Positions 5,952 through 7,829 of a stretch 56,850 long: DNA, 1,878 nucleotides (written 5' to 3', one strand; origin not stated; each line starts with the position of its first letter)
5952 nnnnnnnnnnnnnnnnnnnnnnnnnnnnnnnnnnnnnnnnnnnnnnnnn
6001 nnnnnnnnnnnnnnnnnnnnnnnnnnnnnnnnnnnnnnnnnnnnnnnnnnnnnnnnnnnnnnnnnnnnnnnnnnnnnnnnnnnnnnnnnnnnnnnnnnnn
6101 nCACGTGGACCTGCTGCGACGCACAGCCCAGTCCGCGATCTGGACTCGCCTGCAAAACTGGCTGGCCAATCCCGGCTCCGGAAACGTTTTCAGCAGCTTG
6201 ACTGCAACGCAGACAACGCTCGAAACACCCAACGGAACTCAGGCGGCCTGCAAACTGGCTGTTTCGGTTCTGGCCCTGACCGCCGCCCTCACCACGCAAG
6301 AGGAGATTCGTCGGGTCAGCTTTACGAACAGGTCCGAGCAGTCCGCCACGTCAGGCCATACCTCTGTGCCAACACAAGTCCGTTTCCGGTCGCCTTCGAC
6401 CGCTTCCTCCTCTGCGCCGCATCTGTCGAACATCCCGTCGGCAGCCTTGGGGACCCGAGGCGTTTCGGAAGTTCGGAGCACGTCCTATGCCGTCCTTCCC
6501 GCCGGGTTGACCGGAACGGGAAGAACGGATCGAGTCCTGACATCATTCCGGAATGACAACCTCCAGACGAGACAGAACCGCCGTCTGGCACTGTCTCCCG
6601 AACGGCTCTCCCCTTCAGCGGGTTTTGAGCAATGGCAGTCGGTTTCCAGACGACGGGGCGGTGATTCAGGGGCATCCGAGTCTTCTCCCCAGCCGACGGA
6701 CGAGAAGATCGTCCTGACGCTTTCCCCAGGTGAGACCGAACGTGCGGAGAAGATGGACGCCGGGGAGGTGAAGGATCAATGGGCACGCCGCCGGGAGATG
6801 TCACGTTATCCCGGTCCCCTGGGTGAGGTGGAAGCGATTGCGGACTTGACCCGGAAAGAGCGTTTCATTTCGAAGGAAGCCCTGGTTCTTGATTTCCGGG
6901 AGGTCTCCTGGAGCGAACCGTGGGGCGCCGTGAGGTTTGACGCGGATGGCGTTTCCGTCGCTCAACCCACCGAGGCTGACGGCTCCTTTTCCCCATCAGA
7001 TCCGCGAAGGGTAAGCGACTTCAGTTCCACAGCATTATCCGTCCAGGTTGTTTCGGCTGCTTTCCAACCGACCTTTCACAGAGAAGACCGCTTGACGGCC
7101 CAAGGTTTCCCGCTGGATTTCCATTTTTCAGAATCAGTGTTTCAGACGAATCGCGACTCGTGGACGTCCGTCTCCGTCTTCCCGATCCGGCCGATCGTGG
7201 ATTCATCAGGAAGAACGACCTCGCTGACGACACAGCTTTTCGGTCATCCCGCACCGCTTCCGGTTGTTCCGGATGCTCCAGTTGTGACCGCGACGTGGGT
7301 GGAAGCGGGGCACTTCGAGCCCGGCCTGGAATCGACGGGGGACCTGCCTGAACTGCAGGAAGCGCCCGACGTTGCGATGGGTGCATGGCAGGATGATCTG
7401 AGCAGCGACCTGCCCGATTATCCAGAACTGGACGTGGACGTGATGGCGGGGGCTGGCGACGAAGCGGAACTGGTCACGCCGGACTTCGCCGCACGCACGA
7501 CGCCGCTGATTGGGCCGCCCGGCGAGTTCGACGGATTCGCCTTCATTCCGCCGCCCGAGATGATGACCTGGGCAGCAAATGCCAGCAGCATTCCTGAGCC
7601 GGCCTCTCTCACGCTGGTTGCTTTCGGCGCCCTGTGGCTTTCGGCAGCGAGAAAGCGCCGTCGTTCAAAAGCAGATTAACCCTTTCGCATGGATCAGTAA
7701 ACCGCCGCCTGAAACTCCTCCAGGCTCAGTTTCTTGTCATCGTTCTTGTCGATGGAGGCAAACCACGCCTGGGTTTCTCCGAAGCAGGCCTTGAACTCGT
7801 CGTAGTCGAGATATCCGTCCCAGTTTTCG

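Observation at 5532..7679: ECF sigma factor tethered by a membrane span and ending in a PEP-CTERM exosortase signal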

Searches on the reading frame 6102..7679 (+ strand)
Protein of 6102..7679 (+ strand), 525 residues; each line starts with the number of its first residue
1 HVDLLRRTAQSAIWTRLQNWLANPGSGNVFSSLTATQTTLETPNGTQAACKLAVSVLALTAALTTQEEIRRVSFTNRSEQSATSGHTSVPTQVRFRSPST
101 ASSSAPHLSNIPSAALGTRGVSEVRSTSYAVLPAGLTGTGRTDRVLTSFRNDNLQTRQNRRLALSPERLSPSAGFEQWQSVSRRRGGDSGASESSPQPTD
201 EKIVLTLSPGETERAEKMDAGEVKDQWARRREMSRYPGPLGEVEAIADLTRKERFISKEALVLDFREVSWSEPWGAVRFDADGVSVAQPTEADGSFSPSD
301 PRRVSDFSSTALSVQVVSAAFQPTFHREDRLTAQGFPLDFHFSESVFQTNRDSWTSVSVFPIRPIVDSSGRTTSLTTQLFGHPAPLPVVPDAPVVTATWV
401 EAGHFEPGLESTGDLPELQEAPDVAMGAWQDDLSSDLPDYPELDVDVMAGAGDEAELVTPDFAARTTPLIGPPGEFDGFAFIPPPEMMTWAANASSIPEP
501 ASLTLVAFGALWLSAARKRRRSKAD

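Call 7: search_protein_families(library=ncbifam, proteins=[window:6102-7679:+], max_evalue=0.1)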
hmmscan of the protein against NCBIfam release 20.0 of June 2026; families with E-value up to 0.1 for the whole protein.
window:6102-7679:+ (525 aa): 5 families
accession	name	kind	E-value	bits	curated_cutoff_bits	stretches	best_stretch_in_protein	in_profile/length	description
NF041538.1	PEP_EDSA_1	subfamily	0.0013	18.4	100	1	491-520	277-307/307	EDSAP-1 family PEP-CTERM protein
TIGR02595.1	PEP_CTERM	domain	0.0069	17.2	16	1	497-520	1-23/24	PEP-CTERM sorting domain-containing protein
NF038129.1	PEP_NF038129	equivalog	0.0091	15.9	65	1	491-520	165-194/194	NF038129 family PEP-CTERM protein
NF038120.1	PEP_CTERM_QFxxD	subfamily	0.022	14.6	80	1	494-519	190-215/215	NF038120 family PEP-CTERM protein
NF033554.9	floc_PepA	equivalog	0.038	13.8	80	1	495-521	235-261/261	flocculation-associated PEP-CTERM protein PepA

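Call 12: find_homologous_proteins(query=window:6102-7679:+, max_evalue=0.01)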
Query window:6102-7679:+ (525 aa): 1 proteins with E <= 0.01 among 8000 candidates.
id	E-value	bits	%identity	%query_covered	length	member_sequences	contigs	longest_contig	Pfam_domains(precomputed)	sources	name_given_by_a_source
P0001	0.0e+0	1150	100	100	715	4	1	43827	PF04542.21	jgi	-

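Call 30: search_protein_representatives(protein=window:6102-7679:+)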
Query: 525 residues. Proteins with E-value up to 0.001 (for the whole library): 3; up to 1e-10: 1; up to 1e-30: 1. The best 3 are listed.
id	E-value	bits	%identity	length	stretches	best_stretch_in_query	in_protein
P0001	0.0e+00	1150.2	100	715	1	1-525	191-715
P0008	5.9e-05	38.4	52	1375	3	496-523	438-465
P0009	4.8e-04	35.4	37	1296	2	443-521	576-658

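Call 63: search_protein_families(library=pfam, proteins=[window:6312-7589:+], max_evalue=0.01)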
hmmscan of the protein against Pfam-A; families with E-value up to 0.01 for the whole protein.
window:6312-7589:+ (426 aa): 0 families

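Call 72: search_solved_structures(query=window:6312-7676:+, max_evalue=1)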
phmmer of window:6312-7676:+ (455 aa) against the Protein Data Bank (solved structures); distinct sequences matched with E-value up to 1: 1.
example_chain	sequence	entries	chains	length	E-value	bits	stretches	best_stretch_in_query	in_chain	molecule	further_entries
7dm0_A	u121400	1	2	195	0.069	15.2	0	14-73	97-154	Biofilm-associated surface protein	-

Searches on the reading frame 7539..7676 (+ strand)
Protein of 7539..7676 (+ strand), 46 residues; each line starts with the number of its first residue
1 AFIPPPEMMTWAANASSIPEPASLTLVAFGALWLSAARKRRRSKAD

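Call 7: search_protein_families(library=ncbifam, proteins=[window:7539-7676:+], max_evalue=0.1)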
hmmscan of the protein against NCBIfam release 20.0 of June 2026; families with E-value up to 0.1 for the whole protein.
seq(46 aa): 10 families
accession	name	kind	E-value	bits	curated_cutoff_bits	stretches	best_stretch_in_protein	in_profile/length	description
NF041538.1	PEP_EDSA_1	subfamily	1.5e-05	24.8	100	1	12-41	277-307/307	EDSAP-1 family PEP-CTERM protein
TIGR02595.1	PEP_CTERM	domain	0.00025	21.6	16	1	18-41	1-23/24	PEP-CTERM sorting domain-containing protein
NF038129.1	PEP_NF038129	equivalog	0.00039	20.3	65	1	12-41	165-194/194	NF038129 family PEP-CTERM protein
NF033554.9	floc_PepA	equivalog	0.00058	19.7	80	1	16-42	235-261/261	flocculation-associated PEP-CTERM protein PepA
NF038120.1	PEP_CTERM_QFxxD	subfamily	0.00073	19.5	80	1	15-40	190-215/215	NF038120 family PEP-CTERM protein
NF041927.1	Xrt_dep_XDP1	equivalog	0.0016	18.4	125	1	15-41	216-242/242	exosortase-dependent surface protein XDP1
NF038118.1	PEP_CTERM_CCXG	equivalog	0.0022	17.7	90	1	14-41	172-199/199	CCXG family PEP-CTERM protein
NF038124.1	PEP_CTERM_TLD_A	exception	0.0023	17.6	100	1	16-42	209-235/235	PEP_CTERM-anchored TLD domain-containing protein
NF038125.1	PEP_CTERM_THxN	subfamily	0.015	14.8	85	1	15-41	221-246/246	THxN family PEP-CTERM protein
NF033947.0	PEP-cistern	hypoth_equivalog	0.024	14.4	60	1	13-40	168-195/195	cistern family PEP-CTERM protein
